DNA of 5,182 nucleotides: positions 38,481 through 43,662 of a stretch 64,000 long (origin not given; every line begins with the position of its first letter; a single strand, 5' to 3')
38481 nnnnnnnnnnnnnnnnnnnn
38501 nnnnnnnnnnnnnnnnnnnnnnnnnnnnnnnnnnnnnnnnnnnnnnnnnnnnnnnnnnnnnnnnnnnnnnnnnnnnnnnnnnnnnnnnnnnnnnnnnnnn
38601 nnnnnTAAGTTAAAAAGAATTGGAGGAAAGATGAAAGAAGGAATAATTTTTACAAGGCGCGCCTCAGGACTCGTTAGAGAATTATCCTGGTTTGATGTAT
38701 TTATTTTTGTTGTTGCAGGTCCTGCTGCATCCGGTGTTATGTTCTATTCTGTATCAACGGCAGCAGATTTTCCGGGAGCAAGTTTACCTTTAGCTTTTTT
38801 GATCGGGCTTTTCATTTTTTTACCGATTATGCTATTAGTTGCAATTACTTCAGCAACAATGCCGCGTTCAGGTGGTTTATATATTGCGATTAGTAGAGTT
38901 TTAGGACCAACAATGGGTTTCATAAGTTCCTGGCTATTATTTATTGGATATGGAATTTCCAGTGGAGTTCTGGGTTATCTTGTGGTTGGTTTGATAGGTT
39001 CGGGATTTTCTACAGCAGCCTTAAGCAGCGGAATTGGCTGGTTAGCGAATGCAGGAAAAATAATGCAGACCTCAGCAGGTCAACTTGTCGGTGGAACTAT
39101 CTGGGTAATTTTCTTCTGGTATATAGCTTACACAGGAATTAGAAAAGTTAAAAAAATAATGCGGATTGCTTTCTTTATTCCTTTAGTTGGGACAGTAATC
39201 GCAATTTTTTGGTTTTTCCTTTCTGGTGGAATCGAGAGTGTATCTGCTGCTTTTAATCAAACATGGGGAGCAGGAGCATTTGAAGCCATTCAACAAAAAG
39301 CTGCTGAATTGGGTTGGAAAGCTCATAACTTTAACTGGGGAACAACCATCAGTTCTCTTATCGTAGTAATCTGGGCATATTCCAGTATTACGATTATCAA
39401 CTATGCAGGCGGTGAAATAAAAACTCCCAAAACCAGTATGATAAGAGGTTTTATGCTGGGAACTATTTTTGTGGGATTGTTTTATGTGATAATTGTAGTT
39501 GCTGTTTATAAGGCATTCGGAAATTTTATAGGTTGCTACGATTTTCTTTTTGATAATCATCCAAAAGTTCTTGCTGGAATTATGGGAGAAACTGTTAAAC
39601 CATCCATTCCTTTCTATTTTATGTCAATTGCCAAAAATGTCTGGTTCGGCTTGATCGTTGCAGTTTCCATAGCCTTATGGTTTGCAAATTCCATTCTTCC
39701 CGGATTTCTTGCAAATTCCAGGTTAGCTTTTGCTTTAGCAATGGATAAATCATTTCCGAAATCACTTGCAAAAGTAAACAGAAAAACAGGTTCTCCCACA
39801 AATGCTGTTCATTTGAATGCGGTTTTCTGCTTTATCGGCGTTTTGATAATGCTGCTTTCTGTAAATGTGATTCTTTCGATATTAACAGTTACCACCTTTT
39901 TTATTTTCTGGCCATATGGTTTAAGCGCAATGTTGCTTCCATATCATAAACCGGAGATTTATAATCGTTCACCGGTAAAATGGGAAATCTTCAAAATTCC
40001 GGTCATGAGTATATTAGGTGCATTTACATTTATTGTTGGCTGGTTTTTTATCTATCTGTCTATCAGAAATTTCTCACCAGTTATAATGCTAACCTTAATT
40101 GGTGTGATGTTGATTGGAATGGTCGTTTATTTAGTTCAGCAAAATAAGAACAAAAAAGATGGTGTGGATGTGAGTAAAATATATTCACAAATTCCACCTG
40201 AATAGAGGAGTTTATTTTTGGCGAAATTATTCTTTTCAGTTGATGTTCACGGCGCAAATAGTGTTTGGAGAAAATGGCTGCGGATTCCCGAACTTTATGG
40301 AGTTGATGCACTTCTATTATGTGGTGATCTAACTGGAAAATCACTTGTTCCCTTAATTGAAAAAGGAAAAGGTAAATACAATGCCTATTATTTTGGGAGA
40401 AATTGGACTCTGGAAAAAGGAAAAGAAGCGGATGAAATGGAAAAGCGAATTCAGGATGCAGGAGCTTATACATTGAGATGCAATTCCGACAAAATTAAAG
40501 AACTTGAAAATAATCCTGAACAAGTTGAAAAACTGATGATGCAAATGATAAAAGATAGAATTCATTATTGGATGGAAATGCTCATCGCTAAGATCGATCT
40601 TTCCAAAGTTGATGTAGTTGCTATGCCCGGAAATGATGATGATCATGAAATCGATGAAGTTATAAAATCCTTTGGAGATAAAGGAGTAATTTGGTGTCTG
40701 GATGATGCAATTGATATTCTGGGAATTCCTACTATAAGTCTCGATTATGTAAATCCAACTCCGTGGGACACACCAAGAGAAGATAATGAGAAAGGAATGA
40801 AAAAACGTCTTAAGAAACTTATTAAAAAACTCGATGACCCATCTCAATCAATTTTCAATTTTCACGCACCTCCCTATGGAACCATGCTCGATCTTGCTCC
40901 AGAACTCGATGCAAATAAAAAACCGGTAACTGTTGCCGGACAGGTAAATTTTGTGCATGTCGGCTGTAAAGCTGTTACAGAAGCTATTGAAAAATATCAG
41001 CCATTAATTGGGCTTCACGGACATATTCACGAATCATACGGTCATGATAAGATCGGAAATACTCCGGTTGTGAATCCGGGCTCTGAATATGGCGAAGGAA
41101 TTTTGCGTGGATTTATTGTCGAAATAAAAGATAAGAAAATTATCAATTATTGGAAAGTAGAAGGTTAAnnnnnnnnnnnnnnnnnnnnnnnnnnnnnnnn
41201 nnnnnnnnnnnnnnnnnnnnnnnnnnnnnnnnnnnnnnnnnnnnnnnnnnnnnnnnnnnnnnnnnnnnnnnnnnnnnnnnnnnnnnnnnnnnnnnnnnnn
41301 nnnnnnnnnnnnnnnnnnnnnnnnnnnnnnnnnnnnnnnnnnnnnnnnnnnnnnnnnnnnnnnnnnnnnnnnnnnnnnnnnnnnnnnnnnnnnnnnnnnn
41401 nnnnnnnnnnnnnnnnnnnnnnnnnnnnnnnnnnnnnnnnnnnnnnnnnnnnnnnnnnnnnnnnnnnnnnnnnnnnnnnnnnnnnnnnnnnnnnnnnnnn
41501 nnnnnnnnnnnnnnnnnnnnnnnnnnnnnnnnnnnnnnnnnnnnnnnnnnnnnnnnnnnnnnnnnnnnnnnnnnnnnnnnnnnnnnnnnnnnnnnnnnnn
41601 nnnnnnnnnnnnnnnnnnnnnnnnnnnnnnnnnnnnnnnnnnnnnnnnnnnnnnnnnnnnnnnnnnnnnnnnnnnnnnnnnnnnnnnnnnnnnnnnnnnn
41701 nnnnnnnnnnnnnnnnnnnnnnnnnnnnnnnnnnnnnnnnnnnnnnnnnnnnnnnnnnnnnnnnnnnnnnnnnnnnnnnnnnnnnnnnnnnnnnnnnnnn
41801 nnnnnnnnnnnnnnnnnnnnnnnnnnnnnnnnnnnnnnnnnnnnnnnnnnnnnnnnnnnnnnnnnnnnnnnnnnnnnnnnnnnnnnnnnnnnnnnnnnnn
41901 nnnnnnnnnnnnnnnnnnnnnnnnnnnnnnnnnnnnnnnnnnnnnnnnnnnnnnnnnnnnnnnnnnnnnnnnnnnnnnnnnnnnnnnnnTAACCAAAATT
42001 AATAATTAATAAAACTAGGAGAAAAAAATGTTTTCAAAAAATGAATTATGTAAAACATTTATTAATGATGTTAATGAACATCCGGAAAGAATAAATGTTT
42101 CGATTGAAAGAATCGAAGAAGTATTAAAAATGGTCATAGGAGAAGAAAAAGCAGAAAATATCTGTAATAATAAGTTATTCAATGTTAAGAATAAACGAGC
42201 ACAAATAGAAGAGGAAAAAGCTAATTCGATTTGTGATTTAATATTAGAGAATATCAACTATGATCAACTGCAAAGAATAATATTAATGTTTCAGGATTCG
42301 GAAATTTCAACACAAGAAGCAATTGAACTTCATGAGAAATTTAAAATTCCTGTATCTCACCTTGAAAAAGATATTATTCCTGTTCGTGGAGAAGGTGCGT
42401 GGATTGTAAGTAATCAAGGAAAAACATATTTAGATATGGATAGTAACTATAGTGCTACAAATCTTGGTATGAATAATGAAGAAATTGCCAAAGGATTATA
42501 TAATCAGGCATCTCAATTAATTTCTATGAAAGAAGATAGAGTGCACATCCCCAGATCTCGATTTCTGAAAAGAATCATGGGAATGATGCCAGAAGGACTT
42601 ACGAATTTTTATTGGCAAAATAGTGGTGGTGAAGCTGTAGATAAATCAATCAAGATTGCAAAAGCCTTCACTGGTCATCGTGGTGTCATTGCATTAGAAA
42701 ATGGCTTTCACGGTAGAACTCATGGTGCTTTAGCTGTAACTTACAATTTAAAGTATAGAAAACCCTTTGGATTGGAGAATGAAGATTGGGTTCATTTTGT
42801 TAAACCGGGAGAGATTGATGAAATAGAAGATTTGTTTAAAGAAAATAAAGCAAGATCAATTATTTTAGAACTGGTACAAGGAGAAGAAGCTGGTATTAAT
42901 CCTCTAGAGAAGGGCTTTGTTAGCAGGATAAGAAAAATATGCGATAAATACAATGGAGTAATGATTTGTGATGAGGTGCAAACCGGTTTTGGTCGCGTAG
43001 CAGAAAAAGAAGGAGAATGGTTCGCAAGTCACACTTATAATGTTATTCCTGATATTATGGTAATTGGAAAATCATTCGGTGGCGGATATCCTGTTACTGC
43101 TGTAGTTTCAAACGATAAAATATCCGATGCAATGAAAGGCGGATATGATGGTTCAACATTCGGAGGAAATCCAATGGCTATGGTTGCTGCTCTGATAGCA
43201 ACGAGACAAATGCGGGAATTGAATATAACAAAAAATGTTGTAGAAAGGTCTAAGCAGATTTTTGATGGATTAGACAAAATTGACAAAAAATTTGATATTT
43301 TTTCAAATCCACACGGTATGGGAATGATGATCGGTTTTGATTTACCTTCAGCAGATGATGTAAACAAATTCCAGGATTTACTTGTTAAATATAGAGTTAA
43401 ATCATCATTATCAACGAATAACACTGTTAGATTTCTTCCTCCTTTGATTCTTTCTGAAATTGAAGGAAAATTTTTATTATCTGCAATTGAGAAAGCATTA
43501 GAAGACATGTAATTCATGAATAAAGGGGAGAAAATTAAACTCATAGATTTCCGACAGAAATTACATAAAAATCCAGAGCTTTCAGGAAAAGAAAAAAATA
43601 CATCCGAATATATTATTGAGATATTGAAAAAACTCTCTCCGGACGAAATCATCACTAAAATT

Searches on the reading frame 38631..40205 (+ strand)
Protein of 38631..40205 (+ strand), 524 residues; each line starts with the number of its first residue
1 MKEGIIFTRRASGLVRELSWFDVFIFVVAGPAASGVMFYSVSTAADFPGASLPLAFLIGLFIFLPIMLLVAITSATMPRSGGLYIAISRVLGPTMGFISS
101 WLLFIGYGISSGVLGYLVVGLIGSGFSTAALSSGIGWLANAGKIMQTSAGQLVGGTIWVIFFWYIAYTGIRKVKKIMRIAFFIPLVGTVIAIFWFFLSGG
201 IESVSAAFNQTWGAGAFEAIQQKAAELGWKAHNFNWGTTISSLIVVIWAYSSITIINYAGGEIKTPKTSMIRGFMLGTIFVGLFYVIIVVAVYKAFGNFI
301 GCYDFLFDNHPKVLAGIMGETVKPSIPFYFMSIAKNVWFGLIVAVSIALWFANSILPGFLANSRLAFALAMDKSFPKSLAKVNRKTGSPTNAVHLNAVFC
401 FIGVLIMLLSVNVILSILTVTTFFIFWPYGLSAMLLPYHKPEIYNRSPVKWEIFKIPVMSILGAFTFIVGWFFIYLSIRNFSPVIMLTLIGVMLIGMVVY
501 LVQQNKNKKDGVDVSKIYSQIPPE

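Call 63: search_protein_families(library=pfam, proteins=[window:38631-40205:+], max_evalue=0.001)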
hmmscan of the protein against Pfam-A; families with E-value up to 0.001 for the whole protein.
window:38631-40205:+ (524 aa): 2 families
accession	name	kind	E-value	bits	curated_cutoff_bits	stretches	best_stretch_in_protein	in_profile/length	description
PF13520.12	AA_permease_2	-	2.5e-28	99.6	27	1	18-493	1-425/427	Amino acid permease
PF00324.27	AA_permease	-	6.4e-21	75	24.6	1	28-476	7-415/470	Amino acid permease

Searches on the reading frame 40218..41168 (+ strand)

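Call 63: search_protein_families(library=pfam, proteins=[window:40218-41168:+], max_evalue=0.001)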
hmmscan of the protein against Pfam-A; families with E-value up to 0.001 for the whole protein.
window:40218-41168:+ (316 aa): 3 families
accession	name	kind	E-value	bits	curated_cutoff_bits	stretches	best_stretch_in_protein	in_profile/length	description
PF14582.11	Metallophos_3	-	1.8e-05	24.7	28.2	1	242-308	191-254/259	Metallophosphoesterase, calcineurin superfamily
PF12850.12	Metallophos_2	-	6.5e-05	23.4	27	0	252-290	98-135/154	Calcineurin-like phosphoesterase superfamily domain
PF00149.33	Metallophos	-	0.00046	21.1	21.5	0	9-272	8-190/191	Calcineurin-like phosphoesterase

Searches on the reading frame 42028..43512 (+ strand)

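Call 63: search_protein_families(library=pfam, proteins=[window:42028-43512:+], max_evalue=0.001)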
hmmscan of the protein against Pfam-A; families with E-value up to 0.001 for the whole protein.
window:42028-43512:+ (494 aa): 1 family
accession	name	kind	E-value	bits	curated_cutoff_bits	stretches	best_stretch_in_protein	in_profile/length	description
PF00202.27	Aminotran_3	-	1.9e-74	251.2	30.5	1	116-491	11-403/403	Aminotransferase class-III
